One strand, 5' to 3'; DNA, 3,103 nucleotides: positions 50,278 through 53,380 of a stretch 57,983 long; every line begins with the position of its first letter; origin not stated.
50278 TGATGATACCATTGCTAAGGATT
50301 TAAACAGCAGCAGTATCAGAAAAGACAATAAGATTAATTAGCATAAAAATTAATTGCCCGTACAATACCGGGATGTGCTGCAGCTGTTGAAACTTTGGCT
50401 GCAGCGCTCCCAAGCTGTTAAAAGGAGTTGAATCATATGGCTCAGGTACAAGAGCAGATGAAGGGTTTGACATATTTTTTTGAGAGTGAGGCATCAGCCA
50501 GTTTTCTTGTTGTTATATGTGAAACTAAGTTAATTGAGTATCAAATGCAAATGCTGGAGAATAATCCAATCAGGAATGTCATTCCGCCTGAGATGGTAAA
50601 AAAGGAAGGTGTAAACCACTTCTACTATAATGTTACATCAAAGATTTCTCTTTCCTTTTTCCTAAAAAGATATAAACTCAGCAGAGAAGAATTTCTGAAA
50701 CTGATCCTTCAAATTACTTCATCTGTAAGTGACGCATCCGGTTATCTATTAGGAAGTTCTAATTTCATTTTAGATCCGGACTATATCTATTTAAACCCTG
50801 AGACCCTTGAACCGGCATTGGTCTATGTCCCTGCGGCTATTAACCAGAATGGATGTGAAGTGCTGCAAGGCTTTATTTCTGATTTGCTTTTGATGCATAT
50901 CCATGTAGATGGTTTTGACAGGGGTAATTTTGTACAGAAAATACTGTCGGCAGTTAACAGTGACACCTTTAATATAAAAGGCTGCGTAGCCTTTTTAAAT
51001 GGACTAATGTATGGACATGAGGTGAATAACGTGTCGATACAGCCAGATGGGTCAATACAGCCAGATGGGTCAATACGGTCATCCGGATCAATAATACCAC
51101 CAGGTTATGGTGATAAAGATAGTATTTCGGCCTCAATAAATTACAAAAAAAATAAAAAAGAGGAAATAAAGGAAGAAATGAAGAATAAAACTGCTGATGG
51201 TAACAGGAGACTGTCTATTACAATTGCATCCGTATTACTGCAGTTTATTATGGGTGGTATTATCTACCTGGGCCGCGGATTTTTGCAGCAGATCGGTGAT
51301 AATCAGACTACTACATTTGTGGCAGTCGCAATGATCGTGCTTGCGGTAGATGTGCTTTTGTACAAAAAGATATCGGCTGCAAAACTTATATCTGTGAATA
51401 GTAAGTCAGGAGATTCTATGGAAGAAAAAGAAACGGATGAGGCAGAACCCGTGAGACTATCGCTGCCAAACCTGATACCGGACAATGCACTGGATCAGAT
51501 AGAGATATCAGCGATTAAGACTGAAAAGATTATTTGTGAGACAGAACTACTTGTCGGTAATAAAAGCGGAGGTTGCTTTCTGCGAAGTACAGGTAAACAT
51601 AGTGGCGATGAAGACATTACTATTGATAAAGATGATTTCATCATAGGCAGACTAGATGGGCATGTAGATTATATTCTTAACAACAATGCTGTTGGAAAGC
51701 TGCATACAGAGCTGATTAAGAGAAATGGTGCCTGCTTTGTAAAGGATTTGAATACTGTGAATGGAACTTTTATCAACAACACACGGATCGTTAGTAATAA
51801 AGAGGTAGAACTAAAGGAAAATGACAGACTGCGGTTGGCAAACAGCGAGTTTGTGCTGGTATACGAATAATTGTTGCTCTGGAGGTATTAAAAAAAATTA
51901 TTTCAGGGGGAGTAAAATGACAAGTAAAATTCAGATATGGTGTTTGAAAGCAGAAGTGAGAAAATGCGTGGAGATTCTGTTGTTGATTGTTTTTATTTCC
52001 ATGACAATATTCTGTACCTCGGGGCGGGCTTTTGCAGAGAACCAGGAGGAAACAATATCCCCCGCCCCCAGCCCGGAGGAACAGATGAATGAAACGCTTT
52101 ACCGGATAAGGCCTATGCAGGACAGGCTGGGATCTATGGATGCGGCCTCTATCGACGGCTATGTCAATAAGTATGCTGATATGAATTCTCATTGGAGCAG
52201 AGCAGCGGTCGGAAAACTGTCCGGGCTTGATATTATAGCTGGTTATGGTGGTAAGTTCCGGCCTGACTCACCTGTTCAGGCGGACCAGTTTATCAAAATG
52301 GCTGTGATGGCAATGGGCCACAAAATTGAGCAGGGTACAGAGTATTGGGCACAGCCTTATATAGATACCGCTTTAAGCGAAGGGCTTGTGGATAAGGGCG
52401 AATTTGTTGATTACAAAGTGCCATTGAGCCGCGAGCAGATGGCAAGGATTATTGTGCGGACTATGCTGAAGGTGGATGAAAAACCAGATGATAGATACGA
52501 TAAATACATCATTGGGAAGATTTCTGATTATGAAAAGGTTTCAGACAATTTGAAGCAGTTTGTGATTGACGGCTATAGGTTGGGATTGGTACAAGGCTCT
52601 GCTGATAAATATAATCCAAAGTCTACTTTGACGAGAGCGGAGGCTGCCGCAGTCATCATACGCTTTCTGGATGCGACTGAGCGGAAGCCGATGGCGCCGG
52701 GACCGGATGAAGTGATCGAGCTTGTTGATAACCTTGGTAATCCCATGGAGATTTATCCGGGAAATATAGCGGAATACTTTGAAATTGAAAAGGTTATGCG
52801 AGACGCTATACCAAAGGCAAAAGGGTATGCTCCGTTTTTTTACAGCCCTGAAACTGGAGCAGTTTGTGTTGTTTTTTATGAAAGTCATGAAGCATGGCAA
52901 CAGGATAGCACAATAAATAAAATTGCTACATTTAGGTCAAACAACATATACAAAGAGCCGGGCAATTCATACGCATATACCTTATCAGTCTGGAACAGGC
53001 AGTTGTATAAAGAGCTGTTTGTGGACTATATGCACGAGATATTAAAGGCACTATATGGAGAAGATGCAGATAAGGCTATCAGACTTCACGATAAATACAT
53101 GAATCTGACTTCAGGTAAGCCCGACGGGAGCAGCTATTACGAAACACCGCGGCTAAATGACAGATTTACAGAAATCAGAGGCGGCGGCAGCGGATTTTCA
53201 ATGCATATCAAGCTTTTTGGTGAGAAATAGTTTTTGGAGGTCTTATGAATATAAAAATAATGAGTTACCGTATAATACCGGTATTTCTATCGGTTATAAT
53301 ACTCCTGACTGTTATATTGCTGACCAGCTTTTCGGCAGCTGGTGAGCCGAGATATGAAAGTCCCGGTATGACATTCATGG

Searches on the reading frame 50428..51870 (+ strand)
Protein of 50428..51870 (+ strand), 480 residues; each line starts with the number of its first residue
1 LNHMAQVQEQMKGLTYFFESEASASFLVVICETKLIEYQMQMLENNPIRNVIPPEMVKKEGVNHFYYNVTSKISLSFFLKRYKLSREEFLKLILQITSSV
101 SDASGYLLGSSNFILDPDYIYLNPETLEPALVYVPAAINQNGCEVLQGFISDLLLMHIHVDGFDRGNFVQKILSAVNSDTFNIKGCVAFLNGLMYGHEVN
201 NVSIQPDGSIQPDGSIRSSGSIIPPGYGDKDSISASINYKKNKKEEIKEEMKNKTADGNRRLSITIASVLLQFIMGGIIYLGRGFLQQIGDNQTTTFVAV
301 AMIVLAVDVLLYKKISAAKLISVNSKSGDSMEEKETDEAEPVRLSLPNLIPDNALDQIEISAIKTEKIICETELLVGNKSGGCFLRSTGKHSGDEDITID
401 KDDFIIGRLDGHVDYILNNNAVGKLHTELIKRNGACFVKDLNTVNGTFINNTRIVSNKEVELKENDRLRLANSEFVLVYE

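Call 5: search_protein_families(library=pfam, proteins=[window:50428-51870:+], max_evalue=0.01)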
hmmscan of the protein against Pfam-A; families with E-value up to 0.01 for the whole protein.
window:50428-51870:+ (480 aa): 3 families
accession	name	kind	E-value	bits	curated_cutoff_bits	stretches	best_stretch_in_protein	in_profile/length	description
PF19909.4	DUF6382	-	5.2e-28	98.2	26.7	1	19-154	2-137/163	Domain of unknown function (DUF6382)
PF00498.31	FHA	-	1.8e-12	47.9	20.7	1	405-470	2-66/67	FHA domain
PF16697.10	Yop-YscD_cpl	-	6.1e-08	33.3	33.2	1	388-479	4-92/94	Inner membrane component of T3SS, cytoplasmic domain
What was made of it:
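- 50428..51870 (+): DUF6382-TM-FHA protein, a probable membrane scaffold or regulator of this Tad variant. Pfam DUF6382 at 5e-28 and FHA at 1.8e-12 (call 5).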

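Call 9: search_protein_families(library=ncbifam, proteins=[window:50428-51870:+], max_evalue=0.01)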
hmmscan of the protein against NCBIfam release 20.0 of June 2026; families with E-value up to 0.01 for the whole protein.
window:50428-51870:+ (480 aa): 4 families
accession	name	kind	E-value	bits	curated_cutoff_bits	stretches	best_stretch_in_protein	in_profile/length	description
NF049868.1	FhaB_Rv0019c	equivalog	1.1e-07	32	125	1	395-464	79-147/158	FHA domain-containing protein FhaB/FipA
NF052573.1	HisKinEspAMyxo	equivalog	8e-07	27.5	1400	1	398-472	42-113/755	serine histidine kinase EspA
TIGR03354.1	VI_FHA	hypoth_equivalog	8.1e-05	22.6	120.25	1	397-471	19-95/420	type VI secretion system-associated FHA domain protein TagH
NF041660.2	oxygluDhInhib_OdhI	equivalog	0.0023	17.8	200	1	399-470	53-120/130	oxoglutarate dehydrogenase inhibitor Odhl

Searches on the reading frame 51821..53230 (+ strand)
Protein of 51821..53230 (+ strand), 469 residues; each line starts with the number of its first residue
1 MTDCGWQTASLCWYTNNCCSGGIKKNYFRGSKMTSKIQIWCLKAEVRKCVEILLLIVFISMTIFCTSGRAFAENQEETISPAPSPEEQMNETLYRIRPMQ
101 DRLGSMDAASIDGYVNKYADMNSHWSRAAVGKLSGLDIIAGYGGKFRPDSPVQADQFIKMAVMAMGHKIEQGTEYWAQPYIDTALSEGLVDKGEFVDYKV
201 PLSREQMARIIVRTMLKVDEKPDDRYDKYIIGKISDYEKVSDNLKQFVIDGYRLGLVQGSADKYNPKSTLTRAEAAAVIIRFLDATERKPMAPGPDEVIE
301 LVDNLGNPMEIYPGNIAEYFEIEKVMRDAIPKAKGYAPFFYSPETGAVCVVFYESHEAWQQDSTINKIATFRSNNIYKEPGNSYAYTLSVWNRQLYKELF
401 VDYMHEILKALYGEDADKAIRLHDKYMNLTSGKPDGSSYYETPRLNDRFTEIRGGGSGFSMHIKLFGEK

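Call 5: search_protein_families(library=pfam, proteins=[window:51821-53230:+], max_evalue=0.01)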
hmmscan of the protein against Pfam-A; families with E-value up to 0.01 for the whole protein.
window:51821-53230:+ (469 aa): 1 family
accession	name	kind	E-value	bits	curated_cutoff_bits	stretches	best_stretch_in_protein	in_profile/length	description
PF00395.25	SLH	-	1.3e-16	60.7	20.8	2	117-152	1-38/44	S-layer homology domain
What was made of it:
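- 51917..53230 (+): Partner gene: a 437-aa secreted SLH-domain protein with a conserved non-SLH C-terminal region of about 170 aa. It ends 14 nt before the giant gene. Pfam SLH, E 1.3e-16 (call 5).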

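Call 9: search_protein_families(library=ncbifam, proteins=[window:51821-53230:+], max_evalue=0.01)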
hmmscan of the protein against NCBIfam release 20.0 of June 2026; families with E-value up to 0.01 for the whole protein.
window:51821-53230:+ (469 aa): 0 families

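Call 73: search_protein_families(library=phrogs, proteins=[window:51917-53230:+], max_evalue=0.01)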
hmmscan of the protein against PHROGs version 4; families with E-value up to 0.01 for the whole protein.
window:51917-53230:+ (437 aa): 0 families
